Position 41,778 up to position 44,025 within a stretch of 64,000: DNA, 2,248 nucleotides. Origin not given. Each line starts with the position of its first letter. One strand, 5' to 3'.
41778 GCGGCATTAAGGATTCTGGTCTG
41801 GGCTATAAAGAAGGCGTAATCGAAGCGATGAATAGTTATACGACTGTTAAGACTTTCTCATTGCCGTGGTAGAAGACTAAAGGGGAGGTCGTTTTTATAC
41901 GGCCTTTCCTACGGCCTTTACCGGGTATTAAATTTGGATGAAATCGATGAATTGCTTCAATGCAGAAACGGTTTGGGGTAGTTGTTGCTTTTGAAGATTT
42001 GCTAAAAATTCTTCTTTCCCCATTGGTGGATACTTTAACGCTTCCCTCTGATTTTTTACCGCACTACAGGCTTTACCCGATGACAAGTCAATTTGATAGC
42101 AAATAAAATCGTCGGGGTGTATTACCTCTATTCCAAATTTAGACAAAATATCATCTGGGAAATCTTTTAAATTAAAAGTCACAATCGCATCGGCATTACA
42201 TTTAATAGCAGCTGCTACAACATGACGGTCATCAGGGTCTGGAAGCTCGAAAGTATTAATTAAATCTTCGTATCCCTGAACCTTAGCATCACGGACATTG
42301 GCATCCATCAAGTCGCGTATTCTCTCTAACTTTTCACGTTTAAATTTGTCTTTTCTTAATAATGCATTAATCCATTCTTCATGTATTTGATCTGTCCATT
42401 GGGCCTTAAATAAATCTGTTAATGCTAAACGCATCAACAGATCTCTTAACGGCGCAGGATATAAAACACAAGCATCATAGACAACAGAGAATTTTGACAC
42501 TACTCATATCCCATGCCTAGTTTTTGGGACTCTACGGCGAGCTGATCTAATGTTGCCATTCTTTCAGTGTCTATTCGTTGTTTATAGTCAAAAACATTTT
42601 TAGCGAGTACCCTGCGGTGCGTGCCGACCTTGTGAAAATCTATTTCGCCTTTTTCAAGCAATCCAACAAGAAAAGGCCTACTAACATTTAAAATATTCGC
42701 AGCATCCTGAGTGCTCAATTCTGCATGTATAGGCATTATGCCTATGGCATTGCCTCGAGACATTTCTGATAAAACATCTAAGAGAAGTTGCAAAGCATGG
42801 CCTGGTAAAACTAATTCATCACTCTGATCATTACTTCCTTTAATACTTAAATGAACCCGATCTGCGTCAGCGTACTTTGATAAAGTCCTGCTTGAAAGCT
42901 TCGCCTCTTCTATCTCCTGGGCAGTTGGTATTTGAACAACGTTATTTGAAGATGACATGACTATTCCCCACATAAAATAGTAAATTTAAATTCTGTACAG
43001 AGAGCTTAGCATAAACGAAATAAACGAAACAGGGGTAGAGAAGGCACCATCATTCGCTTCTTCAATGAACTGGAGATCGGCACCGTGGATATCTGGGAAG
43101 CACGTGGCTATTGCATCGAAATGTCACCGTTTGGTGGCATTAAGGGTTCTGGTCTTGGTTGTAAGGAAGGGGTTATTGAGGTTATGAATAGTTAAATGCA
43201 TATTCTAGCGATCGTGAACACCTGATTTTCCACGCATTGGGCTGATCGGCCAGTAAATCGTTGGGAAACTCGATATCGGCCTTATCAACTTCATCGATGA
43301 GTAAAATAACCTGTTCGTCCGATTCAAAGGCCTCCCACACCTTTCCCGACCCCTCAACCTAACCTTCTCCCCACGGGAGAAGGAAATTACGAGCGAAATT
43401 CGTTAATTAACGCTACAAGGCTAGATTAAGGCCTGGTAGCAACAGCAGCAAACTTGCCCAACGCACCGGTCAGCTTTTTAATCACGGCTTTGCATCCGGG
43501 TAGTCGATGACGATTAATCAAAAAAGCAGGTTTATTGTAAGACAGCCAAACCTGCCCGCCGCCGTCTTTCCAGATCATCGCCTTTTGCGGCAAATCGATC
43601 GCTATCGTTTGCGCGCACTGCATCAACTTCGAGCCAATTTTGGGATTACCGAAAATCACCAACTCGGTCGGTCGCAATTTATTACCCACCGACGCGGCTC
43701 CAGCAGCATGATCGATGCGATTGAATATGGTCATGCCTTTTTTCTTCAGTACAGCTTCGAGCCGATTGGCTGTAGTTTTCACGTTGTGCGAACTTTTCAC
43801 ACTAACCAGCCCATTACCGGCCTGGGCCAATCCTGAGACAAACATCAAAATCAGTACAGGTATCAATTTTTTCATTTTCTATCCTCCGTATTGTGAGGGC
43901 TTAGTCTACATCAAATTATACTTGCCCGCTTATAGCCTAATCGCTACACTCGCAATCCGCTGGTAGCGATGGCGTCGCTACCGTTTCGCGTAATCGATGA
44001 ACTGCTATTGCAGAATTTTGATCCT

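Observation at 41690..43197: PIN/HTH cassette flanked by the intact phnY 3' end and a diverged duplicate of the same ~150 bp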

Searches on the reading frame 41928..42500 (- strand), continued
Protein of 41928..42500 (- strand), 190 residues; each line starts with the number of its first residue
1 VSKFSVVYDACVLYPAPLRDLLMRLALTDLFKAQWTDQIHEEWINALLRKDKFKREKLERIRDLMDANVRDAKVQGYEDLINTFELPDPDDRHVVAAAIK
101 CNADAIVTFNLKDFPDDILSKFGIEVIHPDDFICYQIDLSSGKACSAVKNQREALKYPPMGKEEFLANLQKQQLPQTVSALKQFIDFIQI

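Call 67: find_encoding_contigs(protein=P0199, flank=5000, max_places=3)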
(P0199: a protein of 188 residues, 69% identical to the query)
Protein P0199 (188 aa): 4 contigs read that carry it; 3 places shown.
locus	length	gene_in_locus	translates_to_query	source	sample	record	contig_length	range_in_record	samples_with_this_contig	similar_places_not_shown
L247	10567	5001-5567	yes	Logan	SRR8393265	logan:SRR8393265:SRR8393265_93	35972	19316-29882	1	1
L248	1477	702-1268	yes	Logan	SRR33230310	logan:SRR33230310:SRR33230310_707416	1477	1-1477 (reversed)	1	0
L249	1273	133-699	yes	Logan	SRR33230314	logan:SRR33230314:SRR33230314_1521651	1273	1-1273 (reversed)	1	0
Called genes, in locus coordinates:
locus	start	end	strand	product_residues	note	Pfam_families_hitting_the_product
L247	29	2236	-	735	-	PF00384:Molybdopterin, PF01568:Molydop_binding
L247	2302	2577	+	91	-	PF00708:Acylphosphatase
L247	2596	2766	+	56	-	PF10013:DUF2256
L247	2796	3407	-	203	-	PF03352:Adenine_glyco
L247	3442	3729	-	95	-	PF03795:YCII (weak)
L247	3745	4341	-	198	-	PF00440:TetR_N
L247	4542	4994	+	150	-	PF12728:HTH_17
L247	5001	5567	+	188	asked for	PF13470:PIN_3 (weak), PF26343:VapC50_C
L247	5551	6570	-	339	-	PF01408:GFO_IDH_MocA, PF03807:F420_oxidored (weak), PF03447:NAD_binding_3 (weak), PF02894:GFO_IDH_MocA_C, PF22725:GFO_IDH_MocA_C3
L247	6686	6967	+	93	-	PF00639:Rotamase, PF13616:Rotamase_3, PF13145:Rotamase_2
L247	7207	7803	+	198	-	-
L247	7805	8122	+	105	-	PF13601:HTH_34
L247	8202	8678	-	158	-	PF02870:Methyltransf_1N, PF01035:DNA_binding_1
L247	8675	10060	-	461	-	PF02805:Ada_Zn_binding, PF00165:HTH_AraC (weak), PF12833:HTH_18, PF06029:AlkA_N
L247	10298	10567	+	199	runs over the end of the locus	PF16754:Pesticin (weak), PF00959:Phage_lysozyme (faint)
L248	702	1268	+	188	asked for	PF13470:PIN_3 (weak), PF26343:VapC50_C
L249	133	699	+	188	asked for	PF13470:PIN_3 (weak), PF26343:VapC50_C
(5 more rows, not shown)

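Call 68: find_encoding_contigs(protein=P0147, flank=5000, max_places=3)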
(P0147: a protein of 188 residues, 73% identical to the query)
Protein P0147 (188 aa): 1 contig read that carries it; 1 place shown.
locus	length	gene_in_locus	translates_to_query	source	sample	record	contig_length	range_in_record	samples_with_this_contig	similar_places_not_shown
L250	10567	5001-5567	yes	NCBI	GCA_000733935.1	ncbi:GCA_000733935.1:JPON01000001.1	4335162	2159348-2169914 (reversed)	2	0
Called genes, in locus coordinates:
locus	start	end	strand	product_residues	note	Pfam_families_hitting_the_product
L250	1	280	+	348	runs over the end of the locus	PF02277:DBI_PRT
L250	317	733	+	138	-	PF05154:TM2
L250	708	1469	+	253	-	PF02654:CobS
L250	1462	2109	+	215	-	PF00881:Nitroreductase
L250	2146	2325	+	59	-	PF00067:p450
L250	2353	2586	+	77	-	PF00067:p450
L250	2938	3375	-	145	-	-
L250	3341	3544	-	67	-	-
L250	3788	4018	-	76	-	PF08972:DUF1902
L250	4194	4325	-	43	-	PF04002:RadC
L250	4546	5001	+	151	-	PF12728:HTH_17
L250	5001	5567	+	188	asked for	PF13470:PIN_3, PF26343:VapC50_C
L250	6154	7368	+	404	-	PF01546:Peptidase_M20, PF07687:M20_dimer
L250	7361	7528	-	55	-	PF11216:DUF3012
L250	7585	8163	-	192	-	PF04972:BON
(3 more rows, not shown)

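Call 69: find_encoding_contigs(protein=P0240, flank=5000, max_places=10)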
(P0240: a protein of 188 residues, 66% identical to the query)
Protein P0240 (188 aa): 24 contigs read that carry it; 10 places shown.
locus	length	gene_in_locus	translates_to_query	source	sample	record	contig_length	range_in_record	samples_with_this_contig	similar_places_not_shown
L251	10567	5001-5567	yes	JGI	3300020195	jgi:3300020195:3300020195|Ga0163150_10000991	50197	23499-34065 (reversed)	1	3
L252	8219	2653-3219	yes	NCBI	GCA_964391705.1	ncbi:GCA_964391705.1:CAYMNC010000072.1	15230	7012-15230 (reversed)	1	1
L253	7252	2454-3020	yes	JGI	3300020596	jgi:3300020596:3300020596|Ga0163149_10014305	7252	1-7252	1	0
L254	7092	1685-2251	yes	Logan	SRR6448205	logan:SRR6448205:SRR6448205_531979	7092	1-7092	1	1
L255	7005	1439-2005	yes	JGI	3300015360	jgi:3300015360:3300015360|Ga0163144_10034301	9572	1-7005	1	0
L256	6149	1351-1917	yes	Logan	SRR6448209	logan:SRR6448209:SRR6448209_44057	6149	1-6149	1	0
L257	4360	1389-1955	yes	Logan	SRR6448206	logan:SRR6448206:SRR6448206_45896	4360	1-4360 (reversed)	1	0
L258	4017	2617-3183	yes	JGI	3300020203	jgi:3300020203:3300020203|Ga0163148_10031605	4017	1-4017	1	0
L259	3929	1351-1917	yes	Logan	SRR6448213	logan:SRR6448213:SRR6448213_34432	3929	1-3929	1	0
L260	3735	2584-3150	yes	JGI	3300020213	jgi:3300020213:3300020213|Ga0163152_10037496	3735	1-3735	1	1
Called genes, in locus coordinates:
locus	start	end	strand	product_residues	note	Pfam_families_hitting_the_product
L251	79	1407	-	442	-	PF21216:PepQ_N, PF00557:Peptidase_M24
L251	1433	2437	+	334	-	PF00579:tRNA-synt_1b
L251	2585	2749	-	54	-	PF13683:rve_3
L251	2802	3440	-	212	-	PF13276:HTH_21, PF00665:rve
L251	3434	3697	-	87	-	PF01527:HTH_Tnp_1, PF13384:HTH_23 (weak)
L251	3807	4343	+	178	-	-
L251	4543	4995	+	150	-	PF12728:HTH_17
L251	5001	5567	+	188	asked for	PF13470:PIN_3, PF26343:VapC50_C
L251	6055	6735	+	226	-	PF11867:T1RH-like_C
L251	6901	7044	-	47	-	-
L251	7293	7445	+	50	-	-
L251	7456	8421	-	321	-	PF01544:CorA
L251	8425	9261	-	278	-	PF06966:DUF1295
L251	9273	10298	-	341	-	PF00291:PALP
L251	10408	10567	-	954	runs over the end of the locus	PF00005:ABC_tran (faint), PF02463:SMC_N (faint), PF13191:AAA_16 (faint), PF13476:AAA_23 (faint), PF13555:AAA_29 (faint), PF20703:nSTAND1 (faint), PF17760:UvrA_inter, PF17755:UvrA_DNA-bind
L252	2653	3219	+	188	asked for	PF13470:PIN_3, PF26343:VapC50_C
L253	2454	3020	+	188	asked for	PF13470:PIN_3, PF26343:VapC50_C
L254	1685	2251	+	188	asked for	PF13470:PIN_3, PF26343:VapC50_C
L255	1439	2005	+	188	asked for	PF13470:PIN_3, PF26343:VapC50_C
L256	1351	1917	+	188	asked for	PF13470:PIN_3, PF26343:VapC50_C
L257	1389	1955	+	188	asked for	PF13470:PIN_3, PF26343:VapC50_C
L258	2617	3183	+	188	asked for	PF13470:PIN_3, PF26343:VapC50_C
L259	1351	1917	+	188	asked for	PF13470:PIN_3, PF26343:VapC50_C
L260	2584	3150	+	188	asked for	PF13470:PIN_3, PF26343:VapC50_C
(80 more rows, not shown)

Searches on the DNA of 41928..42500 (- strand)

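Call 41: search_rna_families(sources=[L170, L125, L145, L163, L120], threshold=gathering)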
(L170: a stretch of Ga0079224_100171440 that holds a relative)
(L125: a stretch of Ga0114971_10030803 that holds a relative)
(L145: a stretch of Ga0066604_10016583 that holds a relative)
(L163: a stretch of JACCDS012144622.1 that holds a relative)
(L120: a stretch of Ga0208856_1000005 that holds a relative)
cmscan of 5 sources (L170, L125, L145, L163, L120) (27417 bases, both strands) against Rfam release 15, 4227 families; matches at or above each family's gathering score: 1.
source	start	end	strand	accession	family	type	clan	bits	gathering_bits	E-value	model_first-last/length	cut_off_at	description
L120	9716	9788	-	RF00005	tRNA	Gene; tRNA;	CL00001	64.4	29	4.6e-12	1-71/71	no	tRNA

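Call 47: search_rna_families(sources=[L170, L162, L163], threshold=evalue, max_evalue=1)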
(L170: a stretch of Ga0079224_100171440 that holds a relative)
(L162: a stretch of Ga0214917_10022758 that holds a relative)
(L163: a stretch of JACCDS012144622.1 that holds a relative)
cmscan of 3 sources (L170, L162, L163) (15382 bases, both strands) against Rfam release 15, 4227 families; matches with E-value up to 1: 2.
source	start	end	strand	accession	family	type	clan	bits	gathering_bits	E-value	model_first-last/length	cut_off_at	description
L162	4279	4424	+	RF02830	Scr1601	Gene; sRNA;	-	21.7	100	0.62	1-209/209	no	Streptomyces RNA 1601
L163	4082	4133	-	RF01119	sR32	Gene; snRNA; snoRNA; CD-box;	-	17.3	40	0.78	1-57/57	no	Small nucleolar RNA sR32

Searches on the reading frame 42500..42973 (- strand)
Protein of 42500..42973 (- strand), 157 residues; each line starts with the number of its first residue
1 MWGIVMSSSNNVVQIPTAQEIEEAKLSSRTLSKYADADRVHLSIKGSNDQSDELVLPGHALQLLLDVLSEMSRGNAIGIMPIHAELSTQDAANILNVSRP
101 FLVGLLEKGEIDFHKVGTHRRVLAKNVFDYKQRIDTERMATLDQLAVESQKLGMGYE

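Call 5: search_protein_families(library=pfam, proteins=[window:42500-42973:-], max_evalue=0.01)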
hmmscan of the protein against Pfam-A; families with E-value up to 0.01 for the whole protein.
window:42500-42973:- (157 aa): 1 family
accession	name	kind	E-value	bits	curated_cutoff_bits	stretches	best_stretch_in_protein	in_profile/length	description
PF12728.13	HTH_17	-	2.4e-08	34.6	27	1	86-132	2-48/51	Helix-turn-helix domain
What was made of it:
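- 42500..42958 (-): Antitoxin gene with an excisionase-family HTH_17 domain. 152 aa from the ATG at 42958; an upstream in-frame ATG at 42973 would give 157 aa. Pfam HTH_17 2.4e-8 (call 5).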

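Call 58: search_protein_families(library=ncbifam, proteins=[window:42500-42958:-], max_evalue=0.001)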
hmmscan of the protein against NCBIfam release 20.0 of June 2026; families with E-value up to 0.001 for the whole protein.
window:42500-42958:- (152 aa): 2 families
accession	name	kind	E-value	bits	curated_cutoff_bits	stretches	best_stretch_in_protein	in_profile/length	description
TIGR01764.1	excise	domain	1.2e-10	41.6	28.8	1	81-125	2-46/49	excisionase family DNA-binding protein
NF040990.2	MamR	equivalog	0.00026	21.2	100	1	82-125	45-88/91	magnetosome protein MamR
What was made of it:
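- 42500..42958 (-): TIGR01764 'excise' at 41.6 bits, cut-off 28.8 (call 58).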

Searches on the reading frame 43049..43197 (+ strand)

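Call 5: search_protein_families(library=pfam, proteins=[window:43049-43197:+], max_evalue=0.01)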
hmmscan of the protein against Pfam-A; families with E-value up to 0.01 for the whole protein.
window:43049-43197:+ (48 aa): 1 family
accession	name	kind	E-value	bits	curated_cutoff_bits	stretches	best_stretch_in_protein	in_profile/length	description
PF00171.27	Aldedh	-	2.1e-06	27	23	1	2-46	409-452/461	Aldehyde dehydrogenase family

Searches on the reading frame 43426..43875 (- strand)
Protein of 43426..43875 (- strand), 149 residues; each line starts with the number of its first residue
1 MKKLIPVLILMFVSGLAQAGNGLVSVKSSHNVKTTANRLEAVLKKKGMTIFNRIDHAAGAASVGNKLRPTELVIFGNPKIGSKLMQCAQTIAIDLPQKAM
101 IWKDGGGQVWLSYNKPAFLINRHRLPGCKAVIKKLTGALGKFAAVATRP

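Call 5: search_protein_families(library=pfam, proteins=[window:43426-43875:-], max_evalue=0.01)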
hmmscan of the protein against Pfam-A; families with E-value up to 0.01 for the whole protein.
window:43426-43875:- (149 aa): 1 family
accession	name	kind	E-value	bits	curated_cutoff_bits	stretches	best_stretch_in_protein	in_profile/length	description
PF03625.19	DUF302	-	8.4e-21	74.1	23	1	54-116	1-63/63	Domain of unknown function DUF302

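Call 26: find_encoding_contigs(protein=window:43426-43875:-, flank=7000, max_places=8)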
Protein window:43426-43875:- (149 aa): 1 contig read that carries it; 1 place shown.
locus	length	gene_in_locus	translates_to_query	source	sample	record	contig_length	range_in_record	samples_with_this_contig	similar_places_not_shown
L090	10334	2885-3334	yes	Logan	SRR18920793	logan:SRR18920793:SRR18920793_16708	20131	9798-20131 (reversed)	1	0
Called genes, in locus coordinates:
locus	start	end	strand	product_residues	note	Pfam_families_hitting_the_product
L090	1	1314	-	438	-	?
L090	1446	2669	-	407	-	PF01321:Creatinase_N, PF00557:Peptidase_M24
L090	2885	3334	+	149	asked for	PF03625:DUF302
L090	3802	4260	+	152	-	PF12728:HTH_17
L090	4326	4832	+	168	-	PF13470:PIN_3, PF26343:VapC50_C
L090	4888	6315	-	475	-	PF00171:Aldedh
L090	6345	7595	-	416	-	PF01663:Phosphodiest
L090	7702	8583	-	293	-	PF00126:HTH_1, PF03466:LysR_substrate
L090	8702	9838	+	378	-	PF00266:Aminotran_5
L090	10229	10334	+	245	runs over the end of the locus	PF09539:DUF2385 (faint)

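Call 58: search_protein_families(library=ncbifam, proteins=[window:43426-43875:-], max_evalue=0.001)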
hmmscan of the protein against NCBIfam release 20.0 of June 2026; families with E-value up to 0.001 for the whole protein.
window:43426-43875:- (149 aa): 1 family
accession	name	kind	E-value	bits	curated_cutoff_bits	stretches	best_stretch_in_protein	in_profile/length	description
NF002454.0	PRK01636.1-2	equivalog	5.7e-34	117.8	312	1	21-143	141-267/270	fluoride efflux transporter CrcB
